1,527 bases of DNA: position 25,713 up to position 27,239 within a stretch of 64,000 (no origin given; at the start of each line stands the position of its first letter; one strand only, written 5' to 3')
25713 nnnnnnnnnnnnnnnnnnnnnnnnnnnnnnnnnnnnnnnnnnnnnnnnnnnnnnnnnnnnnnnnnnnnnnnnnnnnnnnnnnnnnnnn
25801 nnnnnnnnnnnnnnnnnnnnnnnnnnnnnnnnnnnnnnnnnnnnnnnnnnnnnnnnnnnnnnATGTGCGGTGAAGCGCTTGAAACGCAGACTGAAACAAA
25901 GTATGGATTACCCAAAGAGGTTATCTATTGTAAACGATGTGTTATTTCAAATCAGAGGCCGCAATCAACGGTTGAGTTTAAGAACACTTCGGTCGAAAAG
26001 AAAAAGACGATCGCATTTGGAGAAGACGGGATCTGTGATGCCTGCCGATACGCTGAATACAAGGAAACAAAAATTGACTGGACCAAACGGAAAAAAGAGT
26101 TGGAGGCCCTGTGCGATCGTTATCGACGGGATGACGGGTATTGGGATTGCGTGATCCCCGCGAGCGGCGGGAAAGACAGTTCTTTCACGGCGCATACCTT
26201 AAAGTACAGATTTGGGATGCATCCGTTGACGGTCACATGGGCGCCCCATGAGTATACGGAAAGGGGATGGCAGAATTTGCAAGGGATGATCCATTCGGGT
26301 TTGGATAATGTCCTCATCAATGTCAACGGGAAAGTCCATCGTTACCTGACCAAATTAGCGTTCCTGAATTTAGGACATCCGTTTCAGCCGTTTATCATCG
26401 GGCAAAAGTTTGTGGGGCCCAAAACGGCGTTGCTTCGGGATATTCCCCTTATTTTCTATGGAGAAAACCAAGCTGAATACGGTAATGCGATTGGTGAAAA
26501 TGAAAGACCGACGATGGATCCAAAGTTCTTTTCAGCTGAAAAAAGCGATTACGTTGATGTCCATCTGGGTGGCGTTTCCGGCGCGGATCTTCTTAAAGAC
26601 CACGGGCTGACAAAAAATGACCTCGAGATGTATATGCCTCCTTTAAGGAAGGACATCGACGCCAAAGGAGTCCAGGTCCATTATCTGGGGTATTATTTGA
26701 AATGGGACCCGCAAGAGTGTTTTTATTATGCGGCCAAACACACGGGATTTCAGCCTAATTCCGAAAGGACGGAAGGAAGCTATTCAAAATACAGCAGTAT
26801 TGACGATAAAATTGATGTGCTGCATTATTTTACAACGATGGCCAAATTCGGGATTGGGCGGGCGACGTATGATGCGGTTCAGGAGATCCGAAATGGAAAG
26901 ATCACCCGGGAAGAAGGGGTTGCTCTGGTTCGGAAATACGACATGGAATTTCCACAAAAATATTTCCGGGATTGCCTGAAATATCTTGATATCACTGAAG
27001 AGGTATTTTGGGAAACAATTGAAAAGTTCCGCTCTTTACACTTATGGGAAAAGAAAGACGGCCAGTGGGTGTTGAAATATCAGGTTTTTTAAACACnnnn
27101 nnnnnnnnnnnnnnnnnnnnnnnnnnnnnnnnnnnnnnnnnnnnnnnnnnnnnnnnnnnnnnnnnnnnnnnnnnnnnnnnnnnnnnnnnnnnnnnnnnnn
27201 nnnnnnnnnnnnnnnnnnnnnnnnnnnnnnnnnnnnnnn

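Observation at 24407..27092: Single-polypeptide HisF-HisH fusion plus WbuX-type PP-loop amidotransferase: acetamidino-group machinery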

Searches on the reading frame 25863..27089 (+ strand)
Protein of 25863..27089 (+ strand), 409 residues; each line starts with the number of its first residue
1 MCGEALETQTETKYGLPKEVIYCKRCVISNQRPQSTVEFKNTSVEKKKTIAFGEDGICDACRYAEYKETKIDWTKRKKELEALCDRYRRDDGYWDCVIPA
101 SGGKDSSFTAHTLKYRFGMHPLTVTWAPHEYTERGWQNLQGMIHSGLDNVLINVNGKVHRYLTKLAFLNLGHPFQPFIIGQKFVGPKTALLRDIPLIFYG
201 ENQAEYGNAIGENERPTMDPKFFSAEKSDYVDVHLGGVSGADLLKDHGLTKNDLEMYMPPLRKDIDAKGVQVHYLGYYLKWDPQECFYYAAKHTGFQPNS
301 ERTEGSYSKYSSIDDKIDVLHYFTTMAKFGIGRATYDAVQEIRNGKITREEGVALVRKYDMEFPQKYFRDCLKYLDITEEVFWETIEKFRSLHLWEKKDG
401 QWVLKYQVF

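Call 3: search_protein_families(library=pfam, proteins=[window:25863-27089:+])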
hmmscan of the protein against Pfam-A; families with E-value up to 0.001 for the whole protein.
window:25863-27089:+ (409 aa): 0 families

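Call 4: search_protein_families(library=ncbifam, proteins=[window:25863-27089:+])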
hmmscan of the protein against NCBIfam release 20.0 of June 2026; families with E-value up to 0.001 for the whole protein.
window:25863-27089:+ (409 aa): 1 family
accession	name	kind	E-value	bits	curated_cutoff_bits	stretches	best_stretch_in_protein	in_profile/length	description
TIGR03573.1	WbuX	subfamily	5.5e-108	361.4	203.2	1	21-387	2-344/344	N-acetyl sugar amidotransferase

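Call 11: search_solved_structures(query=window:25863-27089:+, max_evalue=1, show_alignments=2)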
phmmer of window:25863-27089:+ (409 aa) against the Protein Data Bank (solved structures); distinct sequences matched with E-value up to 1: 2.
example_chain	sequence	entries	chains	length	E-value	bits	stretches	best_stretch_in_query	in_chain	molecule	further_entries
8wex_A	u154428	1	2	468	4.9e-153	513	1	9-408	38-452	N-acetyl sugar amidotransferase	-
2vnl_A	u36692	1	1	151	0.48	12.2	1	265-317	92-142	BIFUNCTIONAL TAIL PROTEIN, PIIGCN4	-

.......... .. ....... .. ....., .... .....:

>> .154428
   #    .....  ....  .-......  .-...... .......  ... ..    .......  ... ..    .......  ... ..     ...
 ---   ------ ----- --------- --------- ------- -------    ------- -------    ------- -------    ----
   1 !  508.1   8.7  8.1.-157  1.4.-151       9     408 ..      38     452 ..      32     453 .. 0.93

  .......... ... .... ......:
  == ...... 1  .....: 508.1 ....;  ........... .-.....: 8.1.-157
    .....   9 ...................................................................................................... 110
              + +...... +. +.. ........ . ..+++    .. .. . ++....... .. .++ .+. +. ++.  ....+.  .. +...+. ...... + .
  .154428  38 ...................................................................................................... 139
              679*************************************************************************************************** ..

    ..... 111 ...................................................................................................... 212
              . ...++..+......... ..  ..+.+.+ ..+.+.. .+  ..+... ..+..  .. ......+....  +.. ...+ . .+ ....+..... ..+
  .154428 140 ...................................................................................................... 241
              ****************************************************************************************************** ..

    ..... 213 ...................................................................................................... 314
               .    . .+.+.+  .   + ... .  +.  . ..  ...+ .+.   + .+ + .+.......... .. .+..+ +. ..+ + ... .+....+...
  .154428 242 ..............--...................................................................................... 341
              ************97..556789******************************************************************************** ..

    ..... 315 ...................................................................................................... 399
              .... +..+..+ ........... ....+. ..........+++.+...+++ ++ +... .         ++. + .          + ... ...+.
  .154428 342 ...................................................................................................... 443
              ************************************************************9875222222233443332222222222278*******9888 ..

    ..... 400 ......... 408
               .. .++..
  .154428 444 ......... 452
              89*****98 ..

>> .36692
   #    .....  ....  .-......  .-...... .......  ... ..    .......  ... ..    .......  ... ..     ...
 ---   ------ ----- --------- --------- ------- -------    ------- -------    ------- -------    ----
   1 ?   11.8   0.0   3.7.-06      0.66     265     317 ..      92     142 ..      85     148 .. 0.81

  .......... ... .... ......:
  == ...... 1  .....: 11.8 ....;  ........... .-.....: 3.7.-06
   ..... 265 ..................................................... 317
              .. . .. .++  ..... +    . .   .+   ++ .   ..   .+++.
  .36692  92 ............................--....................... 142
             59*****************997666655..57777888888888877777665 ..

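Call 64: find_related_loci(query=window:25863-27089:+, collection=metagenome_contigs, flank=4000)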
Query window:25863-27089:+ (409 aa) in metagenome_contigs; peptide patterns used: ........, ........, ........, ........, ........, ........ (x = any residue, [..] = any of these).
196 stretches matched a pattern; 172 encode a relative of the query (tblastn E <= 1e-3); the best 80 are kept; 80 distinct loci.
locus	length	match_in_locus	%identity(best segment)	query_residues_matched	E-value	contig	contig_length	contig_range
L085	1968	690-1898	75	6-408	0e+0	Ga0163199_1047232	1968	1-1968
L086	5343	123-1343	64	1-408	0e+0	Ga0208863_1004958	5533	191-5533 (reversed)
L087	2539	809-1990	66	14-408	0e+0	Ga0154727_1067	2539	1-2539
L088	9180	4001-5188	65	13-408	6e-179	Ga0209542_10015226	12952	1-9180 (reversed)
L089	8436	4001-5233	62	1-408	8e-177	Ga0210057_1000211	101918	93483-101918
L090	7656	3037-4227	65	14-408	5e-177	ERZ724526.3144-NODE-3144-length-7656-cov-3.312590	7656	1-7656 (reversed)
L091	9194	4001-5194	63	11-409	2e-176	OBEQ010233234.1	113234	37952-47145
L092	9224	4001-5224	62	1-409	2e-175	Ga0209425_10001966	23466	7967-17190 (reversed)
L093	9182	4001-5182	61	14-409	9e-175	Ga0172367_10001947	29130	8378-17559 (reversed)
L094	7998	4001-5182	62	14-408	4e-173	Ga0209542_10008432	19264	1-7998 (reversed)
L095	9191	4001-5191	61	11-409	9e-173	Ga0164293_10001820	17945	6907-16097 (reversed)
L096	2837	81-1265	62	14-409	0e+0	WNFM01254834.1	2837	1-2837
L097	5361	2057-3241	61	14-409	3e-173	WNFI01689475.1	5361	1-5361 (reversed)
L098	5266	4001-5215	61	4-409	3e-171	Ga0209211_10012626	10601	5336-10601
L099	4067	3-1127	64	33-408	6e-176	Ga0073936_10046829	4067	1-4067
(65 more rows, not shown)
